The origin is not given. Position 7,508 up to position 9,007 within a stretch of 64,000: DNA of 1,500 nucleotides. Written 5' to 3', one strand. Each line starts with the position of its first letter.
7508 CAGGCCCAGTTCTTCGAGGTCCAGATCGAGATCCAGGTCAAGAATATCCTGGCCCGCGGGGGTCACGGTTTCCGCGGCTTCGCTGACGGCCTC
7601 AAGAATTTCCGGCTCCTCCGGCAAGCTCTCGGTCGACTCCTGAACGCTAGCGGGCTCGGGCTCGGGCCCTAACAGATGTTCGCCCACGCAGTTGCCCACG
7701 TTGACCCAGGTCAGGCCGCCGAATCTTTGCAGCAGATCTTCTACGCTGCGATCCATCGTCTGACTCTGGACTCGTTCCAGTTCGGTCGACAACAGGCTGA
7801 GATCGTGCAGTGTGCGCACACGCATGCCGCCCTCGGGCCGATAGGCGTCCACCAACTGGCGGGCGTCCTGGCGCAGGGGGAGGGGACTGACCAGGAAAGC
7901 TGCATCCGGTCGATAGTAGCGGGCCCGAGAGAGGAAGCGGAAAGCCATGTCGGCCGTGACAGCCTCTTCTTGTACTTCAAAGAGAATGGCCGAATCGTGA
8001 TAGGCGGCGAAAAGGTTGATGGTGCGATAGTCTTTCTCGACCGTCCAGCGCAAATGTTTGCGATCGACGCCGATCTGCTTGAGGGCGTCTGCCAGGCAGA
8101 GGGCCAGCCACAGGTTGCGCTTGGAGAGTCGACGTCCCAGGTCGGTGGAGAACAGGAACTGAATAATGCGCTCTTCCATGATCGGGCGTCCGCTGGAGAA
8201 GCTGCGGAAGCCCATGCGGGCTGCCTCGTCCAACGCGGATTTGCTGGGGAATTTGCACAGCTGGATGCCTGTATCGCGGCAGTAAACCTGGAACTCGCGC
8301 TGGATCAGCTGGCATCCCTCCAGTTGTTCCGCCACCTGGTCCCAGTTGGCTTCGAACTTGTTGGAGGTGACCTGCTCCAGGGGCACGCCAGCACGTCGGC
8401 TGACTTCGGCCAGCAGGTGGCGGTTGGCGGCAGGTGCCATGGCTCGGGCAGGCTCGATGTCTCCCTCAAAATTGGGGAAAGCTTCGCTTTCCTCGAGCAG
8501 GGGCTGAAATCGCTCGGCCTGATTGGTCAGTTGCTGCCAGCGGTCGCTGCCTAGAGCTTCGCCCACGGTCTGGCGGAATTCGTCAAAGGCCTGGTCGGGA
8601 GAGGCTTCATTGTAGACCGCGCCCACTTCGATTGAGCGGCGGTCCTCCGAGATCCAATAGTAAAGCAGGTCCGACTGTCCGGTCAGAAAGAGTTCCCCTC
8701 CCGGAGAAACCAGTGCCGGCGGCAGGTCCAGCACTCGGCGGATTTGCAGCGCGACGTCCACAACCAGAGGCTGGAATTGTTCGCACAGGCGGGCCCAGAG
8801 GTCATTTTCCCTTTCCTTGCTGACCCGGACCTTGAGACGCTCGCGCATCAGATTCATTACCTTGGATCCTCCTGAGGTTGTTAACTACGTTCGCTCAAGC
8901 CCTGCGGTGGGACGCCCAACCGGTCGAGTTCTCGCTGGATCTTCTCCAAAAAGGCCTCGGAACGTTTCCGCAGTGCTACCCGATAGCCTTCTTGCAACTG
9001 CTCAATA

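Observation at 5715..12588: Three-gene minus-strand module: giant TPR protein, acidic Pro/Glu-repeat tandem-Roadblock protein, stand-alone Roadblock. Candidate undescribed polarity or GTPase-regulatory scaffold.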

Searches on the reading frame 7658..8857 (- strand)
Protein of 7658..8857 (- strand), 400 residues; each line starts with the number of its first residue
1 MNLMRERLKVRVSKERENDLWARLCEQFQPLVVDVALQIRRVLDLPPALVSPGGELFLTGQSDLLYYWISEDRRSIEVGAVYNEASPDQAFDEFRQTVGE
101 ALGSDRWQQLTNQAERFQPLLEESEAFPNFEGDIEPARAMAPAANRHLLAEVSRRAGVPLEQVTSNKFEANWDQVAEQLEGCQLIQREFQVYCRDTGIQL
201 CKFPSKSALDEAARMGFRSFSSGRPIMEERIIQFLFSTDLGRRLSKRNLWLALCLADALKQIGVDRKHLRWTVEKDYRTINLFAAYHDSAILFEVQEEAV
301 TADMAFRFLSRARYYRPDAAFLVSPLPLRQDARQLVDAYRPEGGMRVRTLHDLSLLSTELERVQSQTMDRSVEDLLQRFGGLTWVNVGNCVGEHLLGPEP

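Call 18: search_solved_structures(query=A2, max_evalue=10)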
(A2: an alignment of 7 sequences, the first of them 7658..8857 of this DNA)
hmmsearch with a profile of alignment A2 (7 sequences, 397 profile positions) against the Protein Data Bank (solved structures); distinct sequences matched with E-value up to 10: 0.

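Call 23: find_related_loci(query=A2, collection=genome_contigs, flank=10000)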
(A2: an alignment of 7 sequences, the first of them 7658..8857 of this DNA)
Query A2 (400 aa) in genome_contigs; peptide patterns used: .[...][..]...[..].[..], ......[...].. (x = any residue, [..] = any of these).
122 stretches matched a pattern; 17 encode a relative of the query (tblastn E <= 1e-3); 15 distinct loci.
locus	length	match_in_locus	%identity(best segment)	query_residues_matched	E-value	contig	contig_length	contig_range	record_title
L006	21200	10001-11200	95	1-400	0e+0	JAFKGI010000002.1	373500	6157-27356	MAG: Vulcanimicrobiota bacterium isolate SCN18_25_8_15_R3_B_62_28 SCN18_25_8_15_R3_B_scaffold_29, whole genome shotgun s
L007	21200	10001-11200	95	1-400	0e+0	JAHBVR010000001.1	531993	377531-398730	MAG: Vulcanimicrobiota bacterium isolate ACE_ERE1 ERE1_1, whole genome shotgun sequence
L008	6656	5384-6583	93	1-400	0e+0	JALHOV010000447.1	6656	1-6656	MAG: Vulcanimicrobiota bacterium isolate bin.189_sub c_000000038229, whole genome shotgun sequence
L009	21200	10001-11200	88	1-400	0e+0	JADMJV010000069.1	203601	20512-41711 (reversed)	MAG: bacterium isolate MAG_50 NODE_107_length_203601_cov_5.900769, whole genome shotgun sequence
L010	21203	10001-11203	81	1-400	0e+0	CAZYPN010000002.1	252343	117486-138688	MAG TPA_asm: uncultured Burkholderiales bacterium isolate SRP329715_co1_2 genome assembly, contig: NODE_19_length_252343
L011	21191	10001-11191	47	1-400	1e-114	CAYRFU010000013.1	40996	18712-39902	MAG TPA_asm: uncultured Burkholderiales bacterium isolate SRP141376_co3_146 genome assembly, contig: NODE_2388_length_40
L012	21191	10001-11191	48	1-400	4e-112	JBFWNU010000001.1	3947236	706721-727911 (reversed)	MAG: Vulcanimicrobiota bacterium isolate CA_2019_TPBF_12 NODE_1_length_3947236_cov_36.827453_TPBF, whole genome shotgun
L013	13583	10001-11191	45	1-400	3e-106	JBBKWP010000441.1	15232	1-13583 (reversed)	MAG: Candidatus Xenobia bacterium isolate metabat_bins.273 k119_2557827, whole genome shotgun sequence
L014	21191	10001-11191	44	1-400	5e-106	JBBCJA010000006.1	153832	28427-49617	MAG: Selenomonadaceae bacterium isolate MAG_CPA_14 P10A_000000114633, whole genome shotgun sequence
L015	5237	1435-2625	44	1-400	4e-105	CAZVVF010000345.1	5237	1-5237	MAG TPA_asm: uncultured Burkholderiales bacterium isolate SRP118108_co5_471 genome assembly, contig: NODE_21315_length_5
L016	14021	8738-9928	44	1-400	1e-101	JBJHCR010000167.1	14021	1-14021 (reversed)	MAG: Vulcanimicrobiota bacterium isolate SF2967_J5348.metabat_sens.001 NODE_4072_length_14021_cov_1.365769, whole genome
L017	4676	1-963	46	77-400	6e-81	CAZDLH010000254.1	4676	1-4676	MAG TPA_asm: uncultured Burkholderiales bacterium isolate SRP220891_co3_11 genome assembly, contig: NODE_39331_length_46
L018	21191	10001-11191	45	1-400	3e-103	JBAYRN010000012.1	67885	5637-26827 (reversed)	MAG: Vulcanimicrobiota bacterium isolate SO_2016_LW2_44 scaffold00597_LW138R_2016, whole genome shotgun sequence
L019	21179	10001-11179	45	1-396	6e-102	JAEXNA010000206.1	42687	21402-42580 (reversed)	MAG: Vulcanimicrobiota bacterium isolate bacterium k127_1320233, whole genome shotgun sequence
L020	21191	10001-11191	46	1-400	3e-108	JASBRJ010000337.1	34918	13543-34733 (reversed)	MAG: bacterium isolate BWSM_10 k141_923943, whole genome shotgun sequence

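Call 25: predict_structure(alignment_id=A2)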
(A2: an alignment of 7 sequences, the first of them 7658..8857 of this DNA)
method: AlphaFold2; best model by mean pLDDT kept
length: 400 residues; sequences in the alignment: 7
mean_pLDDT: 81.8   pTM: 0.68
mean pLDDT of the five models: 81.8, 80.6, 78.6, 76.6, 72.3
residues with pLDDT >= 90: 151; 70-90: 173; 50-70: 48; < 50: 28
segments of 3 or more residues with pLDDT < 50: 34-38, 49-52, 380-394, 397-400
pLDDT, mean of each block of 10 residues (from residue 1): 82 84 81 52 53 67 79 86 79 89 83 69 84 90 91 89 69 91 95 92 93 91 91 94 91 94 89 87 88 92 92 88 92 87 80 91 75 62 45 46
secondary structure, 60 per line:
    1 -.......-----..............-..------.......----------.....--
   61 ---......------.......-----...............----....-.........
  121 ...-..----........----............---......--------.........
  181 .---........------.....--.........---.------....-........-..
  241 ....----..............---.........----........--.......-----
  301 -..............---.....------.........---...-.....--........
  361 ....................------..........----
elements in order: E2-8 H14-27 H37-43 E54-58 E64-69 E76-82 H88-102 E107-110 H112-123 H131-138 H143-154 H160-163 H172-181 E185-192 E199-203 H206-214 E230-237 H239-244 H249-262 E269-274 E279-286 E289-295 H302-315 E319-323 H330-338 E346-350 H353-380 H387-396

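Call 28: search_protein_representatives(alignment_id=A2)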
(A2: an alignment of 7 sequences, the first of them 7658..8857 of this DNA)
Query: 7 sequences, 397 profile positions. Proteins with E-value up to 0.001 (for the whole library): 592; up to 1e-10: 445; up to 1e-30: 71. The best 150 are listed.
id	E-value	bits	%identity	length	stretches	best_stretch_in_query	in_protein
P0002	1.6e-204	695.8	-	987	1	1-397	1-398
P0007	2.3e-193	659.1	-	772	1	1-397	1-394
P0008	7.3e-150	515.8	-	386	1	1-308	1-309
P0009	5.4e-127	440.5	-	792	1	1-397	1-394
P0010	9.9e-116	403.4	-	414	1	1-397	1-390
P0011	5.6e-94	331.8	-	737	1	1-397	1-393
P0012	1.3e-87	310.8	-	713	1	1-394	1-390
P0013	5.3e-86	305.5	-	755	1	1-397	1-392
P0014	1.8e-76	274.2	-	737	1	1-394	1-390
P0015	1.2e-75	271.4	-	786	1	1-397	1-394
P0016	1.8e-72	260.9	-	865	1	1-394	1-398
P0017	4.2e-72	259.8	-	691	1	1-397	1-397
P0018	8.7e-70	252.1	-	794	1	1-397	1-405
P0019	5.5e-68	246.2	-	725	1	1-396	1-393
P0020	1.1e-66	242.0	-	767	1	1-397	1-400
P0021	3.1e-66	240.4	-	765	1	1-396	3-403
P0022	5.3e-66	239.7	-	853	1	1-388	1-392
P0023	1.1e-65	238.7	-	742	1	1-395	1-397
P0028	5.5e-60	219.9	-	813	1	1-396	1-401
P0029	3.2e-59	217.3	-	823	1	1-395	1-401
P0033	6.2e-55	203.2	-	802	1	1-396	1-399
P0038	1.5e-51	192.1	-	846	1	1-390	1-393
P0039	9.8e-51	189.4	-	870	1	1-395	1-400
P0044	4.7e-44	167.4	-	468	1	42-387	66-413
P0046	1.5e-43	165.8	-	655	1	6-394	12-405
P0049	4.7e-42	160.8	-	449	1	53-394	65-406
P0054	1.9e-38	149.0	-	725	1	2-388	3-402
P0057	4.4e-38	147.7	-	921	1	45-392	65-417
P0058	7.5e-38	147.0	-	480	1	52-395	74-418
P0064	2.1e-35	138.9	-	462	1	39-380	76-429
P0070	5.0e-32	127.8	-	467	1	52-387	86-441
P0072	1.3e-31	126.5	-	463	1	89-387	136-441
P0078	6.8e-29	117.5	-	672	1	8-397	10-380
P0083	5.7e-28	114.5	-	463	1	109-392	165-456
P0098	3.0e-26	108.8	-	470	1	89-387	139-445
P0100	4.3e-26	108.3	-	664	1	7-396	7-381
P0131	5.7e-23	98.0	-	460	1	135-387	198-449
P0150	1.2e-21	93.6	-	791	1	95-384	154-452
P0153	1.4e-21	93.4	-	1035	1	128-392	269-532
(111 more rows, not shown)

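Call 29: search_protein_families(library=pfam, proteins=[P0016, P0039, P0057, P0064, P0070, P0083, P0098, P0131, P0153, P0150], max_evalue=0.01)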
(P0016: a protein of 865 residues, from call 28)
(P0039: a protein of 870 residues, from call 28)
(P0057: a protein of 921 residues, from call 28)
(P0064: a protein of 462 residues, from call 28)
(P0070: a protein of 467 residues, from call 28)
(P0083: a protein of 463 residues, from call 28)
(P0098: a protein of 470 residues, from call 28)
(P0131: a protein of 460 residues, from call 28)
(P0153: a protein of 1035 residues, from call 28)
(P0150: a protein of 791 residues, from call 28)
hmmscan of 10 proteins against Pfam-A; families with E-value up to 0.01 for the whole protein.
P0016 (865 aa): 1 family
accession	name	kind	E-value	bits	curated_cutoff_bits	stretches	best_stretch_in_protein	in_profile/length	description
PF03259.23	Robl_LC7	-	6.2e-07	29.5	23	1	753-837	4-88/91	Roadblock/LC7 domain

P0039 (870 aa): 2 families
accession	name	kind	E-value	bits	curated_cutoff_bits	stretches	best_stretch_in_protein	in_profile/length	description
PF03259.23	Robl_LC7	-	9.4e-11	41.7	23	1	758-841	4-87/91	Roadblock/LC7 domain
PF04423.19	Rad50_zn_hook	-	0.0023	18.1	24.3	1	220-243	16-37/52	Rad50 zinc hook motif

P0057 (921 aa): 1 family
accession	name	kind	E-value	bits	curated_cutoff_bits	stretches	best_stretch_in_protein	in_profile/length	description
PF03259.23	Robl_LC7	-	1.4e-06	28.4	23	0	812-894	9-87/91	Roadblock/LC7 domain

P0064 (462 aa): 1 family
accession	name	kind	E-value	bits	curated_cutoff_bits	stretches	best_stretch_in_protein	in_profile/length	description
PF04471.18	Mrr_cat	-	0.0052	17.3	21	0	326-401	31-108/115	Restriction endonuclease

P0070 (467 aa): 0 families

P0083 (463 aa): 0 families

P0098 (470 aa): 1 family
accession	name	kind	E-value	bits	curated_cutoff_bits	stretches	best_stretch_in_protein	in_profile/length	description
PF19363.4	DUF5939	-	0.0062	16.2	22.5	0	219-304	40-126/281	Family of unknown function (DUF5939)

P0131 (460 aa): 1 family
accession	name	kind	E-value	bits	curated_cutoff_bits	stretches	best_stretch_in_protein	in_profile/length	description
PF04471.18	Mrr_cat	-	0.00032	21.2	21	0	342-412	33-106/115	Restriction endonuclease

P0153 (1035 aa): 0 families

P0150 (791 aa): 0 families

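Call 31: find_encoding_contigs(protein=P0039, flank=8000, max_places=2)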
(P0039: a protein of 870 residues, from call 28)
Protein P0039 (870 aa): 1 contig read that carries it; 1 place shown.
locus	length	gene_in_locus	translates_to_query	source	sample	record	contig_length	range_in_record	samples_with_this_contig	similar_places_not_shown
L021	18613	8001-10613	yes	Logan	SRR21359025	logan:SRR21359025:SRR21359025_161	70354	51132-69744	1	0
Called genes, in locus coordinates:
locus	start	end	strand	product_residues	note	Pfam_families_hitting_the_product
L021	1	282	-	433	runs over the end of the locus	PF01882:DUF58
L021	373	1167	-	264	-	PF07833:Cu_amine_oxidN1 (faint), PF11611:DUF4352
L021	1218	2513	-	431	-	PF01547:SBP_bac_1, PF13416:SBP_bac_8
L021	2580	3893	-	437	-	PF07833:Cu_amine_oxidN1 (weak), PF11611:DUF4352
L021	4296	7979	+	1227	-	-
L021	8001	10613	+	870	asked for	PF03259:Robl_LC7 (weak)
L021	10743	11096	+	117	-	PF03259:Robl_LC7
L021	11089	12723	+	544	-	PF01590:GAF, PF13185:GAF_2, PF13492:GAF_3, PF07730:HisKA_3, PF02518:HATPase_c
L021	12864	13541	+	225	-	PF00072:Response_reg, PF00196:GerE, PF04545:Sigma70_r4 (weak), PF08281:Sigma70_r4_2 (weak)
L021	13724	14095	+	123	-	PF07238:PilZ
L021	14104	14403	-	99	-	-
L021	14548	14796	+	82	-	-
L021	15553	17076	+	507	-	PF06863:DUF1254, PF06742:DUF1214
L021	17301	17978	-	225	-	PF13489:Methyltransf_23, PF01728:FtsJ, PF05401:NodS (weak), PF05891:Methyltransf_PK (weak), PF13847:Methyltransf_31, PF08241:Methyltransf_11, PF08242:Methyltransf_12, PF13649:Methyltransf_25, +1 more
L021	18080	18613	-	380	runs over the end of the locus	?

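Call 32: find_encoding_contigs(protein=P0131, flank=8000, max_places=2)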
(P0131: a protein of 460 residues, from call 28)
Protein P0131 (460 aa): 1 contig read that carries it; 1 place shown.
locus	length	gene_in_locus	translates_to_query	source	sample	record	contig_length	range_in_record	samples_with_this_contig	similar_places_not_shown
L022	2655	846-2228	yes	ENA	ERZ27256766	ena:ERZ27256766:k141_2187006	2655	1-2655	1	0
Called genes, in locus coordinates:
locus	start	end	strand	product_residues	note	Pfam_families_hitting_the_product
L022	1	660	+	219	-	?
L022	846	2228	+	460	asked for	-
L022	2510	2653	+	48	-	?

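Call 33: list_cluster_members(proteins=[P0064, P0070, P0083, P0098, P0153, P0150, P0044, P0049, P0058, P0072])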
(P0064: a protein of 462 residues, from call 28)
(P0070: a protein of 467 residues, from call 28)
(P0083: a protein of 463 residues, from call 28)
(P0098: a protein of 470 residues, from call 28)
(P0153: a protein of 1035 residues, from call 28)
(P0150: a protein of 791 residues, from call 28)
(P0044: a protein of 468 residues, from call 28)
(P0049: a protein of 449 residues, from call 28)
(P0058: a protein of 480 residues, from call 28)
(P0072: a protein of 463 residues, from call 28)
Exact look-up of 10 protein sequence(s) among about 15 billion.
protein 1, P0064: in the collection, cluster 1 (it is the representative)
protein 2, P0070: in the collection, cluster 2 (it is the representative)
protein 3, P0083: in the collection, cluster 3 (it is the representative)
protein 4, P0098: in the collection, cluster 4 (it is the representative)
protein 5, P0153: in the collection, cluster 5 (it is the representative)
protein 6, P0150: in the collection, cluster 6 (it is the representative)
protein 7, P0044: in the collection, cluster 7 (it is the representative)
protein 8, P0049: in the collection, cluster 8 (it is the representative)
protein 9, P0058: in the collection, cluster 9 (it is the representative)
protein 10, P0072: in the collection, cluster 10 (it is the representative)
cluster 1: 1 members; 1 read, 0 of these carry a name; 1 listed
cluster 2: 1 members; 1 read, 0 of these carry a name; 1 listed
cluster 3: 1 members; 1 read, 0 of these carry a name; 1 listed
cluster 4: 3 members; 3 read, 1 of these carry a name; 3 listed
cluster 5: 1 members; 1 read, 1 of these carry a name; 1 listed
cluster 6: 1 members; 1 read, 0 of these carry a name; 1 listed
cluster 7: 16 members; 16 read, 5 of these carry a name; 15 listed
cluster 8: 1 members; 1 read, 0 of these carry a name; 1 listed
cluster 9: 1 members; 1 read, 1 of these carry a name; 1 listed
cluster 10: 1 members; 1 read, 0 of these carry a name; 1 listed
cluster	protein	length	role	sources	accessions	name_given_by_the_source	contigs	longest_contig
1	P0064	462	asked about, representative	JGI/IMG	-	-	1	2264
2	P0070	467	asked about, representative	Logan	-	-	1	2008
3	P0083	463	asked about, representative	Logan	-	-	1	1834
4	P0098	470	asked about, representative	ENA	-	-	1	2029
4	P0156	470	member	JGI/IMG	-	hypothetical protein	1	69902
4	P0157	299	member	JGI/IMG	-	-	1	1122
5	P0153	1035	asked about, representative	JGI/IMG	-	hypothetical protein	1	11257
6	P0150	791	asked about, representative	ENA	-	-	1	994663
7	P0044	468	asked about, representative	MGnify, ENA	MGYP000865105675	FL=1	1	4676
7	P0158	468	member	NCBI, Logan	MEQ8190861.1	MAG: hypothetical protein ABRQ39_23035 [Candidatus Eremiobacterota bacterium]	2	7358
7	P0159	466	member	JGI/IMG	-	hypothetical protein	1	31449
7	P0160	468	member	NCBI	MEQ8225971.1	MAG: hypothetical protein ABRQ37_26905 [Candidatus Eremiobacterota bacterium]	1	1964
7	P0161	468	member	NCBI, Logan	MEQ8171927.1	MAG: hypothetical protein ABRQ38_23750 [Candidatus Eremiobacterota bacterium]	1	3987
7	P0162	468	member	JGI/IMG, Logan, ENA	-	-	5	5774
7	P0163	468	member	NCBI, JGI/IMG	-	-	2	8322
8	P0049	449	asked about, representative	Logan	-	-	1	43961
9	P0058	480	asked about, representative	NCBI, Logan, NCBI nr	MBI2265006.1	MAG: hypothetical protein HYU64_07520 [Armatimonadetes bacterium] | hypothetical protein [Armatimonadota bacterium]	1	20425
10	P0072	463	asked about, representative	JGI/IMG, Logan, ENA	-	-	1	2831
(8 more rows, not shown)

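Call 35: find_encoding_contigs(protein=P0049, flank=8000, max_places=1)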
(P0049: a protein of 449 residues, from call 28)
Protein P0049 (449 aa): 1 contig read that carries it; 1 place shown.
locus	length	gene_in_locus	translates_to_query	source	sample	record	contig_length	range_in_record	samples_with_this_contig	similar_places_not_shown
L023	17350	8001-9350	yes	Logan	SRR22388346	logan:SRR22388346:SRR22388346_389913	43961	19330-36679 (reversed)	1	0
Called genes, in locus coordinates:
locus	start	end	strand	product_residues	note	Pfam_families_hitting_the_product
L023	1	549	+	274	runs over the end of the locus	PF00571:CBS, PF04972:BON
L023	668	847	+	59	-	-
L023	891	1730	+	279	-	-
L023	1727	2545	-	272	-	PF00953:Glycos_transf_4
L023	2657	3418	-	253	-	-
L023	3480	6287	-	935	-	PF00483:NTP_transferase, PF00132:Hexapep (weak), PF25084:LbH_EIF2B, PF25087:GMPPB_C, PF02878:PGM_PMM_I, PF02879:PGM_PMM_II, PF02880:PGM_PMM_III, PF19027:DUF5752, +1 more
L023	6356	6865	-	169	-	-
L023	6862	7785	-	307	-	PF08668:HDOD, PF01966:HD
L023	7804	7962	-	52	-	-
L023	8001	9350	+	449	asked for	-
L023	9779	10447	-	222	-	PF00581:Rhodanese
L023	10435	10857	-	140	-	PF01398:JAB (weak), PF14464:Prok-JAB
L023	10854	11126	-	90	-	PF02597:ThiS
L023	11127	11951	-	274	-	PF00899:ThiF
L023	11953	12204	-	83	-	PF01206:TusA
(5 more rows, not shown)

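Call 36: find_encoding_contigs(protein=P0058, flank=8000, max_places=1)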
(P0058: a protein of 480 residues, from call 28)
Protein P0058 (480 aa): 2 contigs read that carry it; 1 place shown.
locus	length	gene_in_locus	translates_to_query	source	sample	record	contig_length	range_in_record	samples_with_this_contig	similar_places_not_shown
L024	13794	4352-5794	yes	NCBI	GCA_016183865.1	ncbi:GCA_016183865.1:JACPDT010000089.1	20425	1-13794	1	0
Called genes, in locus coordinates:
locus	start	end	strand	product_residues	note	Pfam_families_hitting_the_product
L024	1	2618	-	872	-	PF00483:NTP_transferase, PF12804:NTP_transf_3, PF25084:LbH_EIF2B, PF00132:Hexapep (weak), PF25087:GMPPB_C, PF02878:PGM_PMM_I, PF02879:PGM_PMM_II, PF02880:PGM_PMM_III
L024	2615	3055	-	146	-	-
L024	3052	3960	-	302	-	PF08668:HDOD, PF01966:HD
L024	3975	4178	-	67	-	-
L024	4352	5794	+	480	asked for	-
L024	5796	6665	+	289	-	PF25231:DUF7847 (weak)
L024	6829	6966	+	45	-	-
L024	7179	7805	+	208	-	-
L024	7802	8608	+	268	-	PF08843:AbiEii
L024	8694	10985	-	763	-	PF00069:Pkinase, PF01636:APH (faint), PF07714:PK_Tyr_Ser-Thr, PF00515:TPR_1 (weak), PF07719:TPR_2 (weak), PF01094:ANF_receptor, PF13458:Peripla_BP_6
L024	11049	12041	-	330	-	PF00069:Pkinase, PF07714:PK_Tyr_Ser-Thr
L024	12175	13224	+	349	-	PF26370:KDD_N, PF00107:ADH_zinc_N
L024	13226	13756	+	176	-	-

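Call 37: find_encoding_contigs(protein=P0150, flank=8000, max_places=1)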
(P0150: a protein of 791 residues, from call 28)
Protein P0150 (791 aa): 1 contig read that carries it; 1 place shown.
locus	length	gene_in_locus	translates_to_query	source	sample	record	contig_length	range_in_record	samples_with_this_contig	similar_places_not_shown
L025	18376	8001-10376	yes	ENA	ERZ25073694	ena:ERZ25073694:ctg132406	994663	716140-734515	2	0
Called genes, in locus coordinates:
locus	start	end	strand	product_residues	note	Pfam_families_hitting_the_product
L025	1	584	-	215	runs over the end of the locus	PF04011:LemA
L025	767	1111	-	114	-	-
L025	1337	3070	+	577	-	PF00515:TPR_1 (faint), PF07719:TPR_2 (faint), PF13432:TPR_16, PF13431:TPR_17 (faint)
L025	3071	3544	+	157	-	-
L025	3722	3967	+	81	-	-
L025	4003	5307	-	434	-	PF00989:PAS (weak), PF13188:PAS_8 (weak), PF08448:PAS_4 (weak), PF13426:PAS_9 (weak), PF08447:PAS_3, PF00989:PAS (weak), PF08447:PAS_3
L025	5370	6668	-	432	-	PF13426:PAS_9, PF08447:PAS_3 (weak), PF00989:PAS, PF08448:PAS_4, PF13188:PAS_8 (weak), PF13426:PAS_9, PF08447:PAS_3, PF08447:PAS_3, +2 more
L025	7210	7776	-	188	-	-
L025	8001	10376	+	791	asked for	-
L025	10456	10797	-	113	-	-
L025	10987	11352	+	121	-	-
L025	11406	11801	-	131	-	PF00072:Response_reg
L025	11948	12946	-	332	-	-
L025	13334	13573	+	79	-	-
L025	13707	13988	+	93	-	-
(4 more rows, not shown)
